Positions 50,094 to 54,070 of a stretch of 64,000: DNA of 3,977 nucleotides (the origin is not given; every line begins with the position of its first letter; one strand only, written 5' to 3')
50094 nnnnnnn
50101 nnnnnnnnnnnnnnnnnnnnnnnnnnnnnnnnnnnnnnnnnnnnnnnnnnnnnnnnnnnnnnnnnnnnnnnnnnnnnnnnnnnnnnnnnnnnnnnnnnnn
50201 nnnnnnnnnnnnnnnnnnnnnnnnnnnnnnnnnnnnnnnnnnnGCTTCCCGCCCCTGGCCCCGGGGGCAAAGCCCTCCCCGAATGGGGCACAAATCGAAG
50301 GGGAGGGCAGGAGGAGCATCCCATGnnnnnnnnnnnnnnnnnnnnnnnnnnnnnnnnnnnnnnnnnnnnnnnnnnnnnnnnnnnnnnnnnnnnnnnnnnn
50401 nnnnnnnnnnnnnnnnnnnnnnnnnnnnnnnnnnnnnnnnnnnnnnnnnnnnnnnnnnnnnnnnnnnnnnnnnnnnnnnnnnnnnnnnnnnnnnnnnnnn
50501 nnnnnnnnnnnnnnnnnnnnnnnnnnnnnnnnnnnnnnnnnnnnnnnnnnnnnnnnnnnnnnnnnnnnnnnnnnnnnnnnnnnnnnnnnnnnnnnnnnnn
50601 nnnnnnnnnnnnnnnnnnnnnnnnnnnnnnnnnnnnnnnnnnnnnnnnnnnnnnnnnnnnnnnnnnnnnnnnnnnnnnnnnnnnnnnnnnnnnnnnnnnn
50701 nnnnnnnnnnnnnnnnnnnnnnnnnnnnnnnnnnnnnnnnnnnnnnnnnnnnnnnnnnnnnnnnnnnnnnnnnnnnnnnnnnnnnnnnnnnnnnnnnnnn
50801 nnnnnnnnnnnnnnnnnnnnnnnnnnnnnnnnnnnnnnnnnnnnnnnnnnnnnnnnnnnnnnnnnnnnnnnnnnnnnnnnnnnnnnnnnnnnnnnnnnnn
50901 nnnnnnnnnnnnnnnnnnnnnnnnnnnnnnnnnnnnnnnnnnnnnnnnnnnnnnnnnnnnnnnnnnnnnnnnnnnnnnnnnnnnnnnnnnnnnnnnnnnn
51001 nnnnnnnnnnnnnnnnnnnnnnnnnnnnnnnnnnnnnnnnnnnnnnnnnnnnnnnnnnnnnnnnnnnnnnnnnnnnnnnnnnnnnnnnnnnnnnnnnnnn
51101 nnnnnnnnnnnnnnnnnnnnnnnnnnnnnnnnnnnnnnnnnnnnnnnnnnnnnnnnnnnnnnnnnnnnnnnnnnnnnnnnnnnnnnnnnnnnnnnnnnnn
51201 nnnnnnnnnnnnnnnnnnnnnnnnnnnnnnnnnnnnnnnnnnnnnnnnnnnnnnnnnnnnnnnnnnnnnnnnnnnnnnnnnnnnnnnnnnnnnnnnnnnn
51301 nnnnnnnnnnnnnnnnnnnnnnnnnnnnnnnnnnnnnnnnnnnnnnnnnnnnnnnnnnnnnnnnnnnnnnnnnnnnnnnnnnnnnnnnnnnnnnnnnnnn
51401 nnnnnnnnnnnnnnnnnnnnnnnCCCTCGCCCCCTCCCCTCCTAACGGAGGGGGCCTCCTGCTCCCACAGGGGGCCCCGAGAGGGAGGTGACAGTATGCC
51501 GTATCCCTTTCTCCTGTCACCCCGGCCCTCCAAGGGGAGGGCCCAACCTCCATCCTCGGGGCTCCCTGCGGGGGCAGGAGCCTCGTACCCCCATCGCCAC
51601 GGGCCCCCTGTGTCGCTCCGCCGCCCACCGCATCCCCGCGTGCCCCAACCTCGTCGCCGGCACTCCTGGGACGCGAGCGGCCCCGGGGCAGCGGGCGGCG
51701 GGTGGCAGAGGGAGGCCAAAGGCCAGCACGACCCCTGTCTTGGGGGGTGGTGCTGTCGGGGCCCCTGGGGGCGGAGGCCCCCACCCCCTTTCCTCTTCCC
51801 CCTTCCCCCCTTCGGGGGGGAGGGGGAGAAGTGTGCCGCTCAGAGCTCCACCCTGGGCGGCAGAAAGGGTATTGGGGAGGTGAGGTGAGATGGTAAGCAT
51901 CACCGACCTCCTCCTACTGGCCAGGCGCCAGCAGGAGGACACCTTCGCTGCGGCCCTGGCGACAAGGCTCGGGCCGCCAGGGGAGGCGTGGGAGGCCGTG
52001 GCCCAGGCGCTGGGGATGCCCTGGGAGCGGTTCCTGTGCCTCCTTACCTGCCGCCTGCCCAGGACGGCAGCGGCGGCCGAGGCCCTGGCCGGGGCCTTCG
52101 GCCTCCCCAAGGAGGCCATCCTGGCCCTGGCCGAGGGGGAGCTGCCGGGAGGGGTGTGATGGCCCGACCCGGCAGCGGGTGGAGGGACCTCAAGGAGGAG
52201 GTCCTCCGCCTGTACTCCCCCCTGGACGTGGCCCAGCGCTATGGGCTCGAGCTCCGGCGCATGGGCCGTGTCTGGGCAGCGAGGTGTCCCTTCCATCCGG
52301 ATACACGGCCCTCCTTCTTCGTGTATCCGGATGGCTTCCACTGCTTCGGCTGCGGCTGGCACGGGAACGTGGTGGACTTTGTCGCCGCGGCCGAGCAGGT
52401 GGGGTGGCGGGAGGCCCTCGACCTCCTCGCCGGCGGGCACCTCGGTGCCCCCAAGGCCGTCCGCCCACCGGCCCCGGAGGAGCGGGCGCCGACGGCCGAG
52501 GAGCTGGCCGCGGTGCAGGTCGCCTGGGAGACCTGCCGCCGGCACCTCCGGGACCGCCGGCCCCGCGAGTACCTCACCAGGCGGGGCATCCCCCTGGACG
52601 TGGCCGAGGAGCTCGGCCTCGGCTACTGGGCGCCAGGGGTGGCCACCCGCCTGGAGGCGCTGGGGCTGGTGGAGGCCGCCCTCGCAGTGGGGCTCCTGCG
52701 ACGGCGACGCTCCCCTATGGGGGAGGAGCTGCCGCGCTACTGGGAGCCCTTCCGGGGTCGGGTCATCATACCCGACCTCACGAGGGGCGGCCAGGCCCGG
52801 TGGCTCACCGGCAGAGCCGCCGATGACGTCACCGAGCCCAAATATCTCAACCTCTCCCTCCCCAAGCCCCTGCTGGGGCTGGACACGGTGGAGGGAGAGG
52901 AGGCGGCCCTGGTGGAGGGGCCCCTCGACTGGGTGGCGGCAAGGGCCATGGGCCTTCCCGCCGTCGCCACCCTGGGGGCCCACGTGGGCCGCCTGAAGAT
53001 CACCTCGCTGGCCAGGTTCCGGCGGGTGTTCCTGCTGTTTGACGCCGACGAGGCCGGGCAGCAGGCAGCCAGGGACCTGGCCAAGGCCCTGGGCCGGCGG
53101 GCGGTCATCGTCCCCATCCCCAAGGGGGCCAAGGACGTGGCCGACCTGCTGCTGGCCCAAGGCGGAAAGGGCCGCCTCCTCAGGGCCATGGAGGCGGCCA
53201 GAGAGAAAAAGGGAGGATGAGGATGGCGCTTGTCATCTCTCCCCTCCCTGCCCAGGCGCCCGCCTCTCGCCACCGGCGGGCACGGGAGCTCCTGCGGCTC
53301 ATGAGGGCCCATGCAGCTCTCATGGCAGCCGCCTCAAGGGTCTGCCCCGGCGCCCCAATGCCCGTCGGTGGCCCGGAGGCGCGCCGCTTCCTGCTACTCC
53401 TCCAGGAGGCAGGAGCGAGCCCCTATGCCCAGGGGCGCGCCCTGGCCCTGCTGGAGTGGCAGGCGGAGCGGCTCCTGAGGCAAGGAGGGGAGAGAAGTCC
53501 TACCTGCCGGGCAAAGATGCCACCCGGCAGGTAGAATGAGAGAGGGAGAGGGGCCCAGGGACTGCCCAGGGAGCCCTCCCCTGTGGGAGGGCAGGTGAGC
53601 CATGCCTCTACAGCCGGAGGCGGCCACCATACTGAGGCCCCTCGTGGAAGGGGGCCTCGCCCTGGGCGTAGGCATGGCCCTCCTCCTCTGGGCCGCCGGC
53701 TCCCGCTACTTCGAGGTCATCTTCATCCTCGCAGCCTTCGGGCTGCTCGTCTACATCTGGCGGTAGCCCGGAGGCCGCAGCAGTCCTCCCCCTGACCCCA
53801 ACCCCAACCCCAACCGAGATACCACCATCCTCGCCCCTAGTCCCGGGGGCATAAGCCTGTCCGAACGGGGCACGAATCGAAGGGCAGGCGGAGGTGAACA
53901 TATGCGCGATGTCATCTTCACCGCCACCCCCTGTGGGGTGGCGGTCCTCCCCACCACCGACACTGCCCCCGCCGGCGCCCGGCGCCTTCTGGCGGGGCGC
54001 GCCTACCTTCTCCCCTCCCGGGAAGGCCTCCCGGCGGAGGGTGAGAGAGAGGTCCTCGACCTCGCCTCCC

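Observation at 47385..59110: Duplicated membrane-protein genes 11.6 kb apart, and a conserved ~35-bp leader reused upstream of four genes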

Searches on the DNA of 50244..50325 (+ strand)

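Call 56: build_rna_model(alignment_id=A4, structure=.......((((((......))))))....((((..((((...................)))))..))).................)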
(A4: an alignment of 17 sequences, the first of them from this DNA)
Model R1 built from alignment A4 (17 sequences, 85 columns); structure: as given.
model positions 79; base pairs 14; branch points 1; effective number of sequences 2.59; information 0.717 bits per position. Calibrated on 0.2 Mb of random sequence (short: E-values are rough).
structure used (alignment columns):
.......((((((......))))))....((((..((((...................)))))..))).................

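Call 57: search_with_rna_model(model_id=R1, sources=[window, L001, L002, L003, L004, L007, L008, L009, L015, L018, L022, L024, L025, L026, L027, L028, L029, L030, L031, L032, L033, L034], max_evalue=10, make_alignment=true)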
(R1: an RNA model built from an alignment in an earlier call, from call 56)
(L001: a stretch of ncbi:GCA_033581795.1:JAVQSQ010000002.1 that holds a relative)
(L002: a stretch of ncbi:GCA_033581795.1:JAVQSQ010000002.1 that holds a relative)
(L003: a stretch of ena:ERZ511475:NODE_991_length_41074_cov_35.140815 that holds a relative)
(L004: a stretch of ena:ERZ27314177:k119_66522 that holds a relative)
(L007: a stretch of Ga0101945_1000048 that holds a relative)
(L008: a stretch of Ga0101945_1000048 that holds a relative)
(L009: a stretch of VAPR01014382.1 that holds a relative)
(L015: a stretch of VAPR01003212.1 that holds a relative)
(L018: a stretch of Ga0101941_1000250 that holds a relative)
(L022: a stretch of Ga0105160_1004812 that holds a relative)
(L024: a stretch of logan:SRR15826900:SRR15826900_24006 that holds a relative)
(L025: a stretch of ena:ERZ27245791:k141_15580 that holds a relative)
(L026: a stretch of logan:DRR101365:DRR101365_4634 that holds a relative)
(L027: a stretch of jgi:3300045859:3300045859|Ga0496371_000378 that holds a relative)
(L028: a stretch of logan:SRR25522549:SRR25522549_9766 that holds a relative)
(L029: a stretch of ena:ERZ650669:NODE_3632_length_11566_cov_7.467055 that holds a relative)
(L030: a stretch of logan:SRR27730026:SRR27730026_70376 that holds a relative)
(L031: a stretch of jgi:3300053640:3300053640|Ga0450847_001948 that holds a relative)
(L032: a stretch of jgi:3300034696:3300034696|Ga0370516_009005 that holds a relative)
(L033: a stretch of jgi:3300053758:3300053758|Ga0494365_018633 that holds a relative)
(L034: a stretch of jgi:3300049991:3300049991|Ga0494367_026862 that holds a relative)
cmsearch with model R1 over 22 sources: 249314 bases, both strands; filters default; matches with E-value up to 10: 199.
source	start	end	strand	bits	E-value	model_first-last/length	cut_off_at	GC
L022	2216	2296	-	90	2.5e-23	1-79/79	no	0.68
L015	5502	5582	-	89.6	3.4e-23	1-79/79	no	0.69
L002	9924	10003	+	89.5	3.5e-23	1-79/79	no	0.69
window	53826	53904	+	87.4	1.4e-22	1-79/79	no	0.63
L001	17430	17508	+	87.4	1.4e-22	1-79/79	no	0.63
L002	6259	6337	+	87.4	1.4e-22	1-79/79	no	0.63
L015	1132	1210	-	87.4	1.4e-22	1-79/79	no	0.63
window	59033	59108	+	85.6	4.5e-22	1-79/79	no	0.67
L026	1807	1882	+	85.6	4.5e-22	1-79/79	no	0.67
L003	3098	3175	+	85.3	5.4e-22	1-79/79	no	0.71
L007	2834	2911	-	85.3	5.4e-22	1-79/79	no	0.71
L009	1289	1366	+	85.3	5.4e-22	1-79/79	no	0.71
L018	3616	3693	+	85.3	5.4e-22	1-79/79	no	0.71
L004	1440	1515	+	85.3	5.6e-22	1-79/79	no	0.62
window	50244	50325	+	83.3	2e-21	1-79/79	no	0.7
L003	9925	10003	+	83.2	2.2e-21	1-79/79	no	0.63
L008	3088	3166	-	83.2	2.2e-21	1-79/79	no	0.63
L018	10443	10521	+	83.2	2.2e-21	1-79/79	no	0.63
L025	409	487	+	83.2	2.2e-21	1-79/79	no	0.63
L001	13064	13145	+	81.5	6.8e-21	1-79/79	no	0.68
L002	1893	1974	+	81.5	6.8e-21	1-79/79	no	0.68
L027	9927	10003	+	77.4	1e-19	1-79/79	no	0.65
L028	1049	1125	+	77.4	1e-19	1-79/79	no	0.65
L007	6856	6934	-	76.2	2.2e-19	1-79/79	no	0.66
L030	1205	1281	+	73.7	1.2e-18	1-79/79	no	0.66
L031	810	889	+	72.3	2.9e-18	1-79/79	no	0.66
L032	2282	2361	+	70.9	7.2e-18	1-79/79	no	0.66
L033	970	1049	+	70.9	7.2e-18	1-79/79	no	0.66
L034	111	190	+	70.9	7.2e-18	1-79/79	no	0.66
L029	5708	5790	+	63.6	9.1e-16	1-79/79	no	0.65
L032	922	996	+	32.9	5.3e-07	1-79/79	no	0.68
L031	3428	3513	+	22.1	0.00063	1-79/79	no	0.73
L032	3858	3943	+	22.1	0.00063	1-79/79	no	0.73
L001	15684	15771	+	20.3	0.0021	1-79/79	no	0.75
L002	4513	4600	+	20.3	0.0021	1-79/79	no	0.75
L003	6350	6399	+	19.4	0.0037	1-79/79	no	0.82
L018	6868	6917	+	19.4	0.0037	1-79/79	no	0.82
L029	8147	8233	+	19.3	0.0039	1-79/79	no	0.71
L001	17028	17113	+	18.6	0.0064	1-79/79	no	0.73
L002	5857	5942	+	18.6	0.0064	1-79/79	no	0.73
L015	1527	1612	-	18.6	0.0064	1-79/79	no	0.73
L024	4976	5047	+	18.5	0.0067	1-79/79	no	0.65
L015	2869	2956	-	18.1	0.009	1-79/79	no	0.74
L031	3424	3505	-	17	0.018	1-79/79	no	0.74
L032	3854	3935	-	17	0.018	1-79/79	no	0.74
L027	2563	2635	+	16.4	0.027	1-79/79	no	0.68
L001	13003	13095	-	16.2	0.03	1-79/79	no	0.73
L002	1832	1924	-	16.2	0.03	1-79/79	no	0.73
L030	3465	3554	-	15.9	0.038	1-79/79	no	0.67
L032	864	953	-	15.8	0.04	1-79/79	no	0.74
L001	17420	17461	-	15.7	0.042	1-79/79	no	0.67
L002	6249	6290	-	15.7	0.042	1-79/79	no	0.67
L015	1179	1220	+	15.7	0.042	1-79/79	no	0.67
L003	2205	2290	+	15.2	0.059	1-79/79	no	0.69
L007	3719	3804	-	15.2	0.059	1-79/79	no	0.69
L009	372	457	+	15.2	0.059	1-79/79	no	0.69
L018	2723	2808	+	15.2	0.059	1-79/79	no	0.69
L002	9913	9955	-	15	0.067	1-79/79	no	0.74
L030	3478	3515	+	14.8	0.076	1-79/79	no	0.74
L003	546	628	+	14.7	0.08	1-79/79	no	0.75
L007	5381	5463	-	14.7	0.08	1-79/79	no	0.75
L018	1064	1146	+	14.7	0.08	1-79/79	no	0.75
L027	12263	12317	-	14.7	0.083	1-79/79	no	0.69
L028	3385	3439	-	14.7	0.083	1-79/79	no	0.69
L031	746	841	-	14.5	0.093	1-79/79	no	0.73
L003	580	661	-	14.5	0.095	1-79/79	no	0.71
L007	5348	5429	+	14.5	0.095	1-79/79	no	0.71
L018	1098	1179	-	14.5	0.095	1-79/79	no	0.71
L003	3089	3129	-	14.4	0.097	1-79/79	no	0.71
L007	2880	2920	+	14.4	0.097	1-79/79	no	0.71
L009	1280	1320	-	14.4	0.097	1-79/79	no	0.71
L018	3607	3647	-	14.4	0.097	1-79/79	no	0.71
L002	15190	15263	-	14.4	0.1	1-79/79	no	0.7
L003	15211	15284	-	14.4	0.1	1-79/79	no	0.7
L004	6724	6797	-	14.4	0.1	1-79/79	no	0.7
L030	4825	4901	+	13.9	0.14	1-79/79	no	0.7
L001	15396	15486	+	13.8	0.14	1-79/79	no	0.69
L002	4225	4315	+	13.8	0.14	1-79/79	no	0.69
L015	3154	3244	-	13.8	0.14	1-79/79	no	0.69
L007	8830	8928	-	13.8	0.15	1-79/79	no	0.66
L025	3094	3192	+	13.8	0.15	1-79/79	no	0.66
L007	6903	6995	+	13.7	0.16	1-79/79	no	0.75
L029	8142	8189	-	13.6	0.17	1-79/79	no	0.67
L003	8420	8490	+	13.5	0.18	1-79/79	no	0.66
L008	4601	4671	-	13.5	0.18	1-79/79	no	0.66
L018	8938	9008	+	13.5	0.18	1-79/79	no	0.66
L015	3533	3600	-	13.4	0.19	1-79/79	no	0.66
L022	247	314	-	13.4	0.19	1-79/79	no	0.66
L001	15400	15480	-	13.1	0.24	1-79/79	no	0.7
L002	4229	4309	-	13.1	0.24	1-79/79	no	0.7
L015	3160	3240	+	13.1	0.24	1-79/79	no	0.7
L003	3275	3332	+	13.1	0.24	1-79/79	no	0.71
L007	2677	2734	-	13.1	0.24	1-79/79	no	0.71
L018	3793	3850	+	13.1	0.24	1-79/79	no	0.71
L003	909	987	+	13.1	0.24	1-79/79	no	0.72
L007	5022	5100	-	13.1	0.24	1-79/79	no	0.72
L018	1427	1505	+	13.1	0.24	1-79/79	no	0.72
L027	9898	9958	-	13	0.24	1-79/79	no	0.7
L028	1020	1080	-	13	0.24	1-79/79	no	0.7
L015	6038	6120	-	13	0.25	1-79/79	no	0.71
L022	2752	2834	-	13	0.25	1-79/79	no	0.71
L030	1174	1280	-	12.9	0.27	1-79/79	no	0.65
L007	7401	7482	-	12.8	0.29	1-79/79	no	0.72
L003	1899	1993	-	12.8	0.29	1-79/79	no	0.73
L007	4016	4110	+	12.8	0.29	1-79/79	no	0.73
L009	66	160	-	12.8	0.29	1-79/79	no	0.73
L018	2417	2511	-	12.8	0.29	1-79/79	no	0.73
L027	12274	12359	+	12.4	0.37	1-79/79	no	0.69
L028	3396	3481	+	12.4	0.37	1-79/79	no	0.69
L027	9313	9382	-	12.3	0.39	1-79/79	no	0.66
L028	435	504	-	12.3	0.39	1-79/79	no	0.66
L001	19012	19065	+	12.3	0.41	1-79/79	no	0.78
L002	7841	7894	+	12.3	0.41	1-79/79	no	0.78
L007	8410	8427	+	12.3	0.41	8-25/79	no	0.83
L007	11535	11613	-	12.2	0.42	1-79/79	no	0.62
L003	3272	3324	-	12.2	0.43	1-79/79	no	0.72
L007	2685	2737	+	12.2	0.43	1-79/79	no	0.72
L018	3790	3842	-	12.2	0.43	1-79/79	no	0.72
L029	3367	3434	-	12.2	0.43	1-79/79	no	0.54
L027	3152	3230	+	12.1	0.45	1-79/79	no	0.67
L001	16751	16820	+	12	0.48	1-79/79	no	0.7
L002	5580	5649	+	12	0.48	1-79/79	no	0.7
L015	1820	1889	-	12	0.48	1-79/79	no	0.7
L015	5551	5643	+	11.9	0.52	1-79/79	no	0.73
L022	2265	2357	+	11.9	0.52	1-79/79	no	0.73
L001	11705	11791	+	11.4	0.73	1-79/79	no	0.76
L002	534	620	+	11.4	0.73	1-79/79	no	0.76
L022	4064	4150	-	11.4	0.73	1-79/79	no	0.76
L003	10850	10896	+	10.9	1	1-79/79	no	0.68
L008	2195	2241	-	10.9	1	1-79/79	no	0.68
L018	11368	11414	+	10.9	1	1-79/79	no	0.68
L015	4465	4569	+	10.8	1.1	1-79/79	no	0.7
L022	1179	1283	+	10.8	1.1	1-79/79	no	0.7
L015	6080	6143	+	10.8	1.1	1-79/79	no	0.78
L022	2794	2857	+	10.8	1.1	1-79/79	no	0.78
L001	12503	12566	-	10.8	1.1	1-79/79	no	0.78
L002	1332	1395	-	10.8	1.1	1-79/79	no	0.78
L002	12677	12745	-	10.7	1.2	1-79/79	no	0.78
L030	3345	3400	-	10.6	1.2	1-79/79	no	0.73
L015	4564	4624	-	10.6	1.2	1-79/79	no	0.74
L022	1278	1338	-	10.6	1.2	1-79/79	no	0.74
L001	9911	10003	+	10.4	1.4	1-79/79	no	0.67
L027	6947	7036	+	10.3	1.5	1-79/79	no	0.73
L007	7509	7613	-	10.2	1.6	1-79/79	no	0.69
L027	4704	4774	-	10.2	1.6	1-79/79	no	0.77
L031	3050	3096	+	10.2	1.6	1-79/79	no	0.7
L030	3704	3754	-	10.1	1.7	1-79/79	no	0.57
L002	13774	13850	+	10.1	1.7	1-79/79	no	0.74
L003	13796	13872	+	10.1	1.7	1-79/79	no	0.74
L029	4269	4357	-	10.1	1.7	1-79/79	no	0.74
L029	2956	3030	+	10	1.8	1-79/79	no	0.76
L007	7442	7505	+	9.8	2.1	1-79/79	no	0.8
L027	14727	14742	-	9.7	2.2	9-24/79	no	0.88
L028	5849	5864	-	9.7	2.2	9-24/79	no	0.88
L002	10825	10878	+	9.4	2.6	1-79/79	no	0.67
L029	4350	4410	+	9.4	2.7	1-79/79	no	0.69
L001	2837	2919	-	9.1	3.3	1-79/79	no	0.71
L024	6331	6368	+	9.1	3.3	1-79/79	no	0.74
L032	3414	3517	+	9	3.4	1-79/79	no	0.71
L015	5822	5882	+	9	3.6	1-79/79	no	0.79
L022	2536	2596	+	9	3.6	1-79/79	no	0.79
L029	11061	11138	+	8.9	3.8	1-79/79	no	0.63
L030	3772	3821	-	8.7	4.3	1-79/79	no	0.64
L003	321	399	+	8.6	4.4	1-79/79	no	0.72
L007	5610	5688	-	8.6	4.4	1-79/79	no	0.72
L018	839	917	+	8.6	4.4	1-79/79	no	0.72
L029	10239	10288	+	8.5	5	1-79/79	no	0.8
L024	4905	4976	-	8.4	5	1-79/79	no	0.68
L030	2193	2267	-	8.4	5.1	1-79/79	no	0.65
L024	1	36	-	8.3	5.7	1-35/79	3'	0.67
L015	3432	3503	-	8.2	5.7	1-79/79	no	0.75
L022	146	217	-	8.2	5.7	1-79/79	no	0.75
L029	5028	5074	+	8.2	5.8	1-79/79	no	0.77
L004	4748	4872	+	8.2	5.9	1-79/79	no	0.69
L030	1424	1509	-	8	6.8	1-79/79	no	0.72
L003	12752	12780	+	7.9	7.1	30-64/79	no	0.83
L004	4262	4290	+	7.9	7.1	30-64/79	no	0.83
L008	311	339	-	7.9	7.1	30-64/79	no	0.83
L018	13270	13298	+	7.9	7.1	30-64/79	no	0.83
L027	14090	14154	+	7.4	9.8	1-79/79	no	0.78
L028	5212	5276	+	7.4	9.8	1-79/79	no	0.78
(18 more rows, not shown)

Alignment A5: 150 matches aligned to the model, 191 columns, each read 5' to 3' on its own strand. Consensus structure (alignment columns), stored with it:
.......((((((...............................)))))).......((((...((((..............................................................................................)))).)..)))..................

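Call 58: search_with_rna_model(model_id=R1, sources=[window, L001, L002, L003, L004, L007, L015, L022, L027, L029, L030, L031, L032], max_evalue=0.00001, make_alignment=true, show_alignments=0)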
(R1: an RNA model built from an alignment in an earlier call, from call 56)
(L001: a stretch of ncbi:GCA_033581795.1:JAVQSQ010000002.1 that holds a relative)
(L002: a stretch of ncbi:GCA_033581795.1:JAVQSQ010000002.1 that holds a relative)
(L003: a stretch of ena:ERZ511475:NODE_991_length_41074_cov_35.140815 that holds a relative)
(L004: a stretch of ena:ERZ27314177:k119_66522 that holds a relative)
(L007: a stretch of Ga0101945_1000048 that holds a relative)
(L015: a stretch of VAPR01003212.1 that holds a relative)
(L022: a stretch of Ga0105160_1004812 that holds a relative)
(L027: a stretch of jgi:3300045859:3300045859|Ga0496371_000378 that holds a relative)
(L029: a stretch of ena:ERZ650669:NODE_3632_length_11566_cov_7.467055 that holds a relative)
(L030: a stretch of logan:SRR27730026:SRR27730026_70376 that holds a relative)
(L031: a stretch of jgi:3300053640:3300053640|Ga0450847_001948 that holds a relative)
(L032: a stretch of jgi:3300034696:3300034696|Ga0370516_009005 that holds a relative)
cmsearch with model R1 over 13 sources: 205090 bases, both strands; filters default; matches with E-value up to 0.00001: 22.
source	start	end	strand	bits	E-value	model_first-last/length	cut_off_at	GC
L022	2216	2296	-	90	2.1e-23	1-79/79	no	0.68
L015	5502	5582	-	89.6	2.8e-23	1-79/79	no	0.69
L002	9924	10003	+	89.5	2.9e-23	1-79/79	no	0.69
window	53826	53904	+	87.4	1.1e-22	1-79/79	no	0.63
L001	17430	17508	+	87.4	1.2e-22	1-79/79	no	0.63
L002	6259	6337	+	87.4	1.2e-22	1-79/79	no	0.63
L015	1132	1210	-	87.4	1.2e-22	1-79/79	no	0.63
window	59033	59108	+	85.6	3.7e-22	1-79/79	no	0.67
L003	3098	3175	+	85.3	4.5e-22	1-79/79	no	0.71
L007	2834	2911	-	85.3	4.5e-22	1-79/79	no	0.71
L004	1440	1515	+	85.3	4.6e-22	1-79/79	no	0.62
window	50244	50325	+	83.3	1.7e-21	1-79/79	no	0.7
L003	9925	10003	+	83.2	1.8e-21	1-79/79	no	0.63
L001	13064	13145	+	81.5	5.6e-21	1-79/79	no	0.68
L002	1893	1974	+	81.5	5.6e-21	1-79/79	no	0.68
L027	9927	10003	+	77.4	8.2e-20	1-79/79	no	0.65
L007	6856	6934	-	76.2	1.8e-19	1-79/79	no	0.66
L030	1205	1281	+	73.7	9.5e-19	1-79/79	no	0.66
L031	810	889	+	72.3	2.4e-18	1-79/79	no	0.66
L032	2282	2361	+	70.9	5.9e-18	1-79/79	no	0.66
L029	5708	5790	+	63.6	7.5e-16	1-79/79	no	0.65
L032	922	996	+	32.9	4.4e-07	1-79/79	no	0.68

Alignment A6: 22 matches aligned to the model, 87 columns, each read 5' to 3' on its own strand. Consensus structure (alignment columns), stored with it:
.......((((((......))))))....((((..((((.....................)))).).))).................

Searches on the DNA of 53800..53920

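Call 48: search_rna_families(source=window, start=53800, end=53920, threshold=evalue, max_evalue=10, show_alignments=3)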
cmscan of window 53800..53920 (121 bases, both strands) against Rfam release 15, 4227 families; matches with E-value up to 10: 1.
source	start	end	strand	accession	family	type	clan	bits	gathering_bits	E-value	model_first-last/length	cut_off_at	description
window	53804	53833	-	RF00523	Prion_pknot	Cis-reg;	-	11.2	39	6.5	1-40/40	no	Prion pseudoknot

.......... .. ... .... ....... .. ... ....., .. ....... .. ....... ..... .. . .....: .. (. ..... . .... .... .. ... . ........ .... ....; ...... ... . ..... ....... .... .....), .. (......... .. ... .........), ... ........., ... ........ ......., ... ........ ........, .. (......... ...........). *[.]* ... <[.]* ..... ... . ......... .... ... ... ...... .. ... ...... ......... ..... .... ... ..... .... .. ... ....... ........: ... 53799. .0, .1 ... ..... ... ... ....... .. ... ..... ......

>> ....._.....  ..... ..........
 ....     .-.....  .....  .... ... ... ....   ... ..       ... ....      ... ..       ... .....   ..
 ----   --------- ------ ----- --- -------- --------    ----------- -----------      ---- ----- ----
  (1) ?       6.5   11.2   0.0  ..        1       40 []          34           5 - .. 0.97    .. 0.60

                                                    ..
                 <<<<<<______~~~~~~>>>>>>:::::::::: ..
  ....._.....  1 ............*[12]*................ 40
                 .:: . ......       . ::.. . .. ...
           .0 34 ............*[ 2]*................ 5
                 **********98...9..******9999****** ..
